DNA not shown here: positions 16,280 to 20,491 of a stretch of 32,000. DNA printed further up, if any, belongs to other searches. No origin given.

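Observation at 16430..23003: Two-gene, Sec-signal RHS system: an 882-aa YD-repeat protein and a 1303-aa RHS toxin, with no T6SS or other secretion-system genes recognised in the window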

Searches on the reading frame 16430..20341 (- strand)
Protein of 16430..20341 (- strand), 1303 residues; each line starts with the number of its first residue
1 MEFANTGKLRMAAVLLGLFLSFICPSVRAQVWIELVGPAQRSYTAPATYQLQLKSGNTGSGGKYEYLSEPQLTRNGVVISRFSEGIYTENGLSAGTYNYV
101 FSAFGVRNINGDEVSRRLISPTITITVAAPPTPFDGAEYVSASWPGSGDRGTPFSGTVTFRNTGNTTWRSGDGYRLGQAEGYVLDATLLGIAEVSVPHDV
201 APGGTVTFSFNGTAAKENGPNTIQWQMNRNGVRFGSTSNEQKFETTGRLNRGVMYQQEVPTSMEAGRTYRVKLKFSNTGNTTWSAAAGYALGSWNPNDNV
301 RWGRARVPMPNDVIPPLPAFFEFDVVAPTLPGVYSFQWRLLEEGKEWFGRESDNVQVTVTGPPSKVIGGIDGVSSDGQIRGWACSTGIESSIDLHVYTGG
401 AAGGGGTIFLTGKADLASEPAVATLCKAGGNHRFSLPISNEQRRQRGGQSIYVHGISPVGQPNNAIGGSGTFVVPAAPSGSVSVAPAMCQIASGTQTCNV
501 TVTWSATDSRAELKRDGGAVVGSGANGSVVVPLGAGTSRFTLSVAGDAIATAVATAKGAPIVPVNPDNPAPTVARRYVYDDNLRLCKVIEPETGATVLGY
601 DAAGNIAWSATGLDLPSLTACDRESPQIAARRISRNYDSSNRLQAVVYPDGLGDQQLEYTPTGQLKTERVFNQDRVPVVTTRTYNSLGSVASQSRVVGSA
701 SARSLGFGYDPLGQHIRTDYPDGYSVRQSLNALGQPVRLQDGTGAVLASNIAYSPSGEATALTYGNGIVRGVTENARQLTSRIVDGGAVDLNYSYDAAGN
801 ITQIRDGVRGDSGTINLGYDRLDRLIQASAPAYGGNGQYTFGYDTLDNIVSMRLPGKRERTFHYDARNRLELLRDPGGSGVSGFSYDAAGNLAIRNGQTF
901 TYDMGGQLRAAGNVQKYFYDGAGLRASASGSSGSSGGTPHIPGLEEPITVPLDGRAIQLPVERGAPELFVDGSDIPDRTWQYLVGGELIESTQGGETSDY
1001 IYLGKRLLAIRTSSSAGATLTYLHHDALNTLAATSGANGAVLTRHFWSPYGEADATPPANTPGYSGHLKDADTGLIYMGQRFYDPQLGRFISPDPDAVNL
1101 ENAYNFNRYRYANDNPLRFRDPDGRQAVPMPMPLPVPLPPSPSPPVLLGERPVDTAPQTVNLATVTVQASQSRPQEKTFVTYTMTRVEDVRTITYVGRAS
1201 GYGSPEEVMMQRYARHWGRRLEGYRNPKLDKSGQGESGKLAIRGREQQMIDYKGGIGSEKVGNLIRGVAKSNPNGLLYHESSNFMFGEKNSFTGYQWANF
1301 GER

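Call 6: search_protein_families(library=pfam, proteins=[window:16430-20341:-], max_evalue=0.1)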
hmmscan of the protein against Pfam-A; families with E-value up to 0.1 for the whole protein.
window:16430-20341:- (1303 aa): 4 families
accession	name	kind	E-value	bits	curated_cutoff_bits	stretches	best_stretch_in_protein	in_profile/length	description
PF05593.20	RHS_repeat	-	7.8e-19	68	22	2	843-879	1-37/38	RHS Repeat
PF16158.11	N_BRCA1_IG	-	1.1e-10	42.4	28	2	151-236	11-100/108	Ig-like domain from next to BRCA1 gene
PF25023.1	TEN_YD-shell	-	9.7e-06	24.4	50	1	791-1116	575-890/909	Teneurin YD-shell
PF02018.23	CBM_4_9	-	0.04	14.7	25.9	0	220-300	12-98/136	Carbohydrate binding domain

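Call 7: search_protein_families(library=ncbifam, proteins=[window:16430-20341:-], max_evalue=0.1)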
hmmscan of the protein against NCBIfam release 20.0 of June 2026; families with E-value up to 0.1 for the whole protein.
window:16430-20341:- (1303 aa): 3 families
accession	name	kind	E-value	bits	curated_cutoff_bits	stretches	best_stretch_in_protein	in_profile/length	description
TIGR03696.1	Rhs_assc_core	domain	1.4e-20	73.5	32.5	1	1048-1124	2-75/76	RHS repeat-associated core domain-containing protein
NF041261.1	RHS_core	equivalog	1.6e-10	39.5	2000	2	630-895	469-716/1261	RHS element core protein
TIGR01643.1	YD_repeat_2x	repeat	1.3e-07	31.8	15.8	0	836-862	14-41/42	YD repeat-containing protein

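Call 11: search_solved_structures(query=window:16430-20341:-, max_evalue=1)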
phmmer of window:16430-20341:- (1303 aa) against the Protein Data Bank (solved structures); distinct sequences matched with E-value up to 1: 34.
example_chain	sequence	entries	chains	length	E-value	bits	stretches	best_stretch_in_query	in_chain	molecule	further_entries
8h8a_A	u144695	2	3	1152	1.7e-14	55.8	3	680-908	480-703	Putative Rhs-family protein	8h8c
8h8b_A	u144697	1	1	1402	1e-13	53.2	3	680-908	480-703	Putative Rhs-family protein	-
8qja_A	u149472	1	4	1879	6.8e-13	50.5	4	1046-1112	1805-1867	Putative type VI secretion system YD repeat-containing Rhs element Vgr protein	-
7q97_A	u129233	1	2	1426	5e-11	44.3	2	842-1124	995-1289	Rhs family protein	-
7bam_A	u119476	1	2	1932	1.4e-10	42.9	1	794-1118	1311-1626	Teneurin-4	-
7ban_A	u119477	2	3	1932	1.4e-10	42.9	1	794-1118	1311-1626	Teneurin-4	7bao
8qjd_A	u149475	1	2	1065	5e-09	37.7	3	1044-1124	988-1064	Salmonella bongori Rhs core domain (residues 360-1420)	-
8qjb_A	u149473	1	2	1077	5.3e-09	37.6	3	1044-1124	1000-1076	T6SS-associated Rhs core domain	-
6vhh_A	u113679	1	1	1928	5.5e-09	37.6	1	783-1118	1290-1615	Teneurin-2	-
6cmx_A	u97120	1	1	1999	5.8e-09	37.5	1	783-1118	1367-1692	Teneurin-2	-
9g41_A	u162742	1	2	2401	1.2e-08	36.4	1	783-1118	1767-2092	Teneurin transmembrane protein 2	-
9g2f_A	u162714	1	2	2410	1.2e-08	36.4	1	783-1118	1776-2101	Teneurin transmembrane protein 2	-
9g2h_A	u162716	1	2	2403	1.2e-08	36.4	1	783-1118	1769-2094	Teneurin transmembrane protein 2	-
9g42_A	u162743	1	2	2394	1.3e-08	36.3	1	783-1118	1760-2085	Teneurin transmembrane protein 2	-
8cp6_B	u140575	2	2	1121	2.4e-08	35.5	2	701-914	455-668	Toxin protein Tse5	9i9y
9c4k_Q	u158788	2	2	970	9.1e-08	33.5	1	1058-1126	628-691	Toxin subunit YenC2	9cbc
6sup_A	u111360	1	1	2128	1.4e-07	32.9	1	1048-1126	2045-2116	TcdB2,TccC3,Cell division control protein 42 homolog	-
4igl_B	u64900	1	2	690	2.1e-07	32.3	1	1058-1124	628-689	YenC2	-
6suq_A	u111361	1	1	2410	3.2e-07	31.7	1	1048-1125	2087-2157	TcdB2,TccC3,Genome polyprotein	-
6h6g_A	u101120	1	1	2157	5e-07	31.1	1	1048-1124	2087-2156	TcdB2,TccC3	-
4o9x_A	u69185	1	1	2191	5.1e-07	31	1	1048-1124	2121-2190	TcdB2, TccC3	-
6l7i_G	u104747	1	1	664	1.1e-06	29.9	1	1048-1124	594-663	TccC2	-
9on3_A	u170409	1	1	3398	0.018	15.9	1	1000-1130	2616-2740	SGS4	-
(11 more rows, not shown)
